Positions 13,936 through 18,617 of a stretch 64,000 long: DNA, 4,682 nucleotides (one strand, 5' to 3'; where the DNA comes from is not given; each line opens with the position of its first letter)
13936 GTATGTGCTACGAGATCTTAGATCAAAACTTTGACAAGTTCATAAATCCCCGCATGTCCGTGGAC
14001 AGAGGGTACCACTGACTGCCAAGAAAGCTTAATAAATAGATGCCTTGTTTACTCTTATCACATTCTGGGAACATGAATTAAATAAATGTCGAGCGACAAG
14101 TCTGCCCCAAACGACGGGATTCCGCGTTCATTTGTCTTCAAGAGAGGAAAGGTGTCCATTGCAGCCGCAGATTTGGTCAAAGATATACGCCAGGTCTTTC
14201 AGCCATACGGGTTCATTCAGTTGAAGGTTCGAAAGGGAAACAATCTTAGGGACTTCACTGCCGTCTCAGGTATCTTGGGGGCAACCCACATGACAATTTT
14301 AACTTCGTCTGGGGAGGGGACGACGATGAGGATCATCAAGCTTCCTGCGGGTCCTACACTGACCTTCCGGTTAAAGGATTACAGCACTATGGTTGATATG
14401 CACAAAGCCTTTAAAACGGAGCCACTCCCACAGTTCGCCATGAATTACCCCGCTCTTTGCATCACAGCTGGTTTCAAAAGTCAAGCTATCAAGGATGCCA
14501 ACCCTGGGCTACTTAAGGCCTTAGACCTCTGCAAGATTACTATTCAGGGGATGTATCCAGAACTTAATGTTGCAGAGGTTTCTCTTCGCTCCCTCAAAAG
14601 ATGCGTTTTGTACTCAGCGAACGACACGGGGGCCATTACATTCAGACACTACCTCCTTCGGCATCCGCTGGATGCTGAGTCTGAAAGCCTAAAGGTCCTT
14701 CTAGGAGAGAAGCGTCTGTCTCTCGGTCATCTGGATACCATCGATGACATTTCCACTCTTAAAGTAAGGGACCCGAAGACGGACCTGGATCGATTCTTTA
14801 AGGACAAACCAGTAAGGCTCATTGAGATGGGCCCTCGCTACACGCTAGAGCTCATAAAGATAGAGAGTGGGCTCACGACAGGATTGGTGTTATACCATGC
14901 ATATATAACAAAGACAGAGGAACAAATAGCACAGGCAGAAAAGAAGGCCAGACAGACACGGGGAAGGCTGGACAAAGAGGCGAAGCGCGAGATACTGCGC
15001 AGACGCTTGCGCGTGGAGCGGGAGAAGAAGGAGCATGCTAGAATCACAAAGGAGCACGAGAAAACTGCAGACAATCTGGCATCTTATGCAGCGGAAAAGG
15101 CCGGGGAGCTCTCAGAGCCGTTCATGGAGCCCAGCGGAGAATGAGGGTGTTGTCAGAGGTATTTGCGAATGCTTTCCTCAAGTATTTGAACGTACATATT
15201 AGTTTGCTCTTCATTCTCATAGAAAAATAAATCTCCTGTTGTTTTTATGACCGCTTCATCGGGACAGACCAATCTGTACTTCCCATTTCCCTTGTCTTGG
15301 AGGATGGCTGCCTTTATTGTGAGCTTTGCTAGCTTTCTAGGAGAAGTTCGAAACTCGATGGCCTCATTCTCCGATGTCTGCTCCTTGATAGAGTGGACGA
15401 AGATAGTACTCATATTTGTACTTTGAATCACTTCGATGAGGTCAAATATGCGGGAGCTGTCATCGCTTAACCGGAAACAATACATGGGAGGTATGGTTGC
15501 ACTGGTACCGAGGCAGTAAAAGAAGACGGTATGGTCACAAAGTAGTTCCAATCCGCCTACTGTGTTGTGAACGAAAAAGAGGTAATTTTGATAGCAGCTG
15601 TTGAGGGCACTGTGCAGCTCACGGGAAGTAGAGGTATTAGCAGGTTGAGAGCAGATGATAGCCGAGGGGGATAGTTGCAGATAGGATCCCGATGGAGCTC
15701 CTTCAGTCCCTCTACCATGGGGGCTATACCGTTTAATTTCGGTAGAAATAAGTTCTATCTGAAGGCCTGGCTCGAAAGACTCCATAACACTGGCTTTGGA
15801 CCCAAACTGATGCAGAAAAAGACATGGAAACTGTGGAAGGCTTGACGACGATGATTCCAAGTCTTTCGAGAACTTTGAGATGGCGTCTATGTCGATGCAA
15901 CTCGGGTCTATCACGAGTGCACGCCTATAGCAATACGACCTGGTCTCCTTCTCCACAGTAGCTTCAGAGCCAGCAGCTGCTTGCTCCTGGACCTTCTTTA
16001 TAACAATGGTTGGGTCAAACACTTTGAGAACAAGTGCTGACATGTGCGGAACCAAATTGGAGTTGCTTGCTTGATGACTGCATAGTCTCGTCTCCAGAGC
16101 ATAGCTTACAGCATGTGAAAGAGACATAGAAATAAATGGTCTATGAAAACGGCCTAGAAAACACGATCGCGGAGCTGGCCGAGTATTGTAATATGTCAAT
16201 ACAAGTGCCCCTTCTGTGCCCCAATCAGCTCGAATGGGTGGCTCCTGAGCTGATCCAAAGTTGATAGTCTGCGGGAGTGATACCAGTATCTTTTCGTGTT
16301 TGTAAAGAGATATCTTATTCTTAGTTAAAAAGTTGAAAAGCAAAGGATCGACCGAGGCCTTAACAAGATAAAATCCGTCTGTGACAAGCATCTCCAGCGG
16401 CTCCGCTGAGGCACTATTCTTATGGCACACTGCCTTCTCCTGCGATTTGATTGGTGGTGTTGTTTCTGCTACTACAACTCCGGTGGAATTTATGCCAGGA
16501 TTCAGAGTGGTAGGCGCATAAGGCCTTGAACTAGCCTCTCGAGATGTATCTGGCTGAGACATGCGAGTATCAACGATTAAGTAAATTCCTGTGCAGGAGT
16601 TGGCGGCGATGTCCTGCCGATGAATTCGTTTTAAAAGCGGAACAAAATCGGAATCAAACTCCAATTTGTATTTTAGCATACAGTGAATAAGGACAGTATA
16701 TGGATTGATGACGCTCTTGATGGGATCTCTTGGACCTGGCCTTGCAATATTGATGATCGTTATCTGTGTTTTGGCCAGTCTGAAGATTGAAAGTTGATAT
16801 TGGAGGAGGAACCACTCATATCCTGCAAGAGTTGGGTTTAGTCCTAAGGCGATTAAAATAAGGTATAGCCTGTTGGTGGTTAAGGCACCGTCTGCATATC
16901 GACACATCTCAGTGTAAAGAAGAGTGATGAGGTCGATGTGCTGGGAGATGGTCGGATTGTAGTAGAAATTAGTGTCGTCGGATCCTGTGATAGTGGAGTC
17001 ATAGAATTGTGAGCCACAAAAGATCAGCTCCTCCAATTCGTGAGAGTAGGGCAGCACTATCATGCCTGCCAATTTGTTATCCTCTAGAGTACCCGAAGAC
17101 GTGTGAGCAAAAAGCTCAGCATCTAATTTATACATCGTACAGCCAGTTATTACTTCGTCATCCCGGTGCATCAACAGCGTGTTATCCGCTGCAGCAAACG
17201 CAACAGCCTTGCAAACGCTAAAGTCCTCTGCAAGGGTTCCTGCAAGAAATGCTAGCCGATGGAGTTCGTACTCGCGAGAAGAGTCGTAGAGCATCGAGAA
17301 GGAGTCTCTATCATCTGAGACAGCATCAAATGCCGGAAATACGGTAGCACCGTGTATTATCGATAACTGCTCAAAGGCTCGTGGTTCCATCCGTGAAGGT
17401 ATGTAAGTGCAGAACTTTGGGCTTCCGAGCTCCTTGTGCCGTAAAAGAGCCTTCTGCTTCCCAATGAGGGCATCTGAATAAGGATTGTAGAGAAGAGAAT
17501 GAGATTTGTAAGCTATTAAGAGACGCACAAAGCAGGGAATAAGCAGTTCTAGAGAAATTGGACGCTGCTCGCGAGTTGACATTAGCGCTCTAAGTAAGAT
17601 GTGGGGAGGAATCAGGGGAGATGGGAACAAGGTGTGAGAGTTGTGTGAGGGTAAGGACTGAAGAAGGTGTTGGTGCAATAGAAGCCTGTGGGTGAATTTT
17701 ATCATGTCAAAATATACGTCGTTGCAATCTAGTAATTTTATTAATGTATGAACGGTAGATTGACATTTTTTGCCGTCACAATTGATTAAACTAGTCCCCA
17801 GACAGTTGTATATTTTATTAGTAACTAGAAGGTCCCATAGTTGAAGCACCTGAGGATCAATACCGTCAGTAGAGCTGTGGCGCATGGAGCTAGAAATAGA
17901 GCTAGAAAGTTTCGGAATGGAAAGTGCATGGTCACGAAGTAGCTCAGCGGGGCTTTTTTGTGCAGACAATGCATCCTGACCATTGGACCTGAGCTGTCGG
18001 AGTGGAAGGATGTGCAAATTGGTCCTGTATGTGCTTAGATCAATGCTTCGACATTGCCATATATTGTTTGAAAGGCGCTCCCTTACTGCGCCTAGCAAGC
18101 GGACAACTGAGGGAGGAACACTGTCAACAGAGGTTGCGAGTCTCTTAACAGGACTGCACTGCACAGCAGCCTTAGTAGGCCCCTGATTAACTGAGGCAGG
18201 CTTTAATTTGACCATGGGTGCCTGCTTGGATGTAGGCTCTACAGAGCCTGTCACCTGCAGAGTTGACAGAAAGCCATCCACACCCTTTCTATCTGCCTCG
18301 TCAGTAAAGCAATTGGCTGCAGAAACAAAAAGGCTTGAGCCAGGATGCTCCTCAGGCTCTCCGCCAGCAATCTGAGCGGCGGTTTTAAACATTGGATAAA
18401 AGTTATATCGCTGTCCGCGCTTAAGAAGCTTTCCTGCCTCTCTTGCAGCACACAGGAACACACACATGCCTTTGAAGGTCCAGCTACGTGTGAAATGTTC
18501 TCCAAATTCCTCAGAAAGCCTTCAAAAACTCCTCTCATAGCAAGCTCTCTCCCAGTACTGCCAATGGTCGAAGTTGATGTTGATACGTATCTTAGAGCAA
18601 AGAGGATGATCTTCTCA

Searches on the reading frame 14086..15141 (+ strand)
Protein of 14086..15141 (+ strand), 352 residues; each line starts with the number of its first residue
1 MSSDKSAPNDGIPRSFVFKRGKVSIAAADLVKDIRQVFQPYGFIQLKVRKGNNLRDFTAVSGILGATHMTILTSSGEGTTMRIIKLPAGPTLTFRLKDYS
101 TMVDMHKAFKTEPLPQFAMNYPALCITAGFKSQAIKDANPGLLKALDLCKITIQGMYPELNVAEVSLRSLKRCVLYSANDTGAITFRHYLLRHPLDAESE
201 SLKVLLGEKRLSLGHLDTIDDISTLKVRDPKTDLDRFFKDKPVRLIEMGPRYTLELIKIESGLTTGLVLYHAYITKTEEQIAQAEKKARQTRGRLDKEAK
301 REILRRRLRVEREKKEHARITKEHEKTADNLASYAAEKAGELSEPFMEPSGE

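Call 63: search_protein_families(library=pfam, proteins=[window:14086-15141:+], max_evalue=0.001)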
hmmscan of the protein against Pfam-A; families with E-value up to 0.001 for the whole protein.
window:14086-15141:+ (352 aa): 1 family
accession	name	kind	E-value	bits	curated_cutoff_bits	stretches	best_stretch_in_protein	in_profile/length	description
PF04427.23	Brix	-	5.1e-28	98.8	28.2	1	26-258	7-193/193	Brix domain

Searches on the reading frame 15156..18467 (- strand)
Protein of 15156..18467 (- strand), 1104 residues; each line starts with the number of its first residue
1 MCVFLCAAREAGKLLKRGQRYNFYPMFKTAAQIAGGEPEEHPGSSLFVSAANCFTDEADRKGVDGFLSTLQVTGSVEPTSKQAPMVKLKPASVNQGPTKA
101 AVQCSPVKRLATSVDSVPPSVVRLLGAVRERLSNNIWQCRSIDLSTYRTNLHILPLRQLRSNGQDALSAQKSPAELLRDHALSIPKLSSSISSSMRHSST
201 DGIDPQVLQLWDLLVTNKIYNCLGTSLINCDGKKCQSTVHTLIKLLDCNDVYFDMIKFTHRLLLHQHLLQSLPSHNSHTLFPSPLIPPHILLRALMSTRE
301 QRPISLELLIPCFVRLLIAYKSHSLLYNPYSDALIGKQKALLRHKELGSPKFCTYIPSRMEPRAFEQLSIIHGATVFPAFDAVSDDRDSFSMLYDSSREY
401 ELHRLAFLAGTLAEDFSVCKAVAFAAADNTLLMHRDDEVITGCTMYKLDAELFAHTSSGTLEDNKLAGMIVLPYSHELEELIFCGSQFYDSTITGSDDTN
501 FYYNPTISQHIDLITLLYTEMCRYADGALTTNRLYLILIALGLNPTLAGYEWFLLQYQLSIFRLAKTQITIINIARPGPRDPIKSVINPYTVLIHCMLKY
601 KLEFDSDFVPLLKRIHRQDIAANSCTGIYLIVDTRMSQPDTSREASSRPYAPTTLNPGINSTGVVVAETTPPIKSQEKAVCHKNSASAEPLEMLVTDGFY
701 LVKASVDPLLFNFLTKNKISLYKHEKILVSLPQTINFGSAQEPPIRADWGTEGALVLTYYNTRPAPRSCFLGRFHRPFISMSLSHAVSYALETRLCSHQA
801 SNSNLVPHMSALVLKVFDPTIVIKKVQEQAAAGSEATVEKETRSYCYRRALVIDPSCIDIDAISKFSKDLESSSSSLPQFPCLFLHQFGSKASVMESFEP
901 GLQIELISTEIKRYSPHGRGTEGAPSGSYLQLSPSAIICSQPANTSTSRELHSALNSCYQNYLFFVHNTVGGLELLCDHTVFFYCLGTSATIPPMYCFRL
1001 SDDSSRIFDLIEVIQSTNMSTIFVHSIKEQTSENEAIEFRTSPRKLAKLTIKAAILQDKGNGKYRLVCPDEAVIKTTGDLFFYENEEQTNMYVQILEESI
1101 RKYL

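Call 63: search_protein_families(library=pfam, proteins=[window:15156-18467:-], max_evalue=0.001)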
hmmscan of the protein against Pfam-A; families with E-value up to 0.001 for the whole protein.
window:15156-18467:- (1104 aa): 1 family
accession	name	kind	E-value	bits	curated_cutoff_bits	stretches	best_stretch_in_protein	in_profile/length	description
PF09103.16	BRCA-2_OB1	-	1.7e-06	28.4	25.6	1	610-773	1-121/123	BRCA2, oligonucleotide/oligosaccharide-binding, domain 1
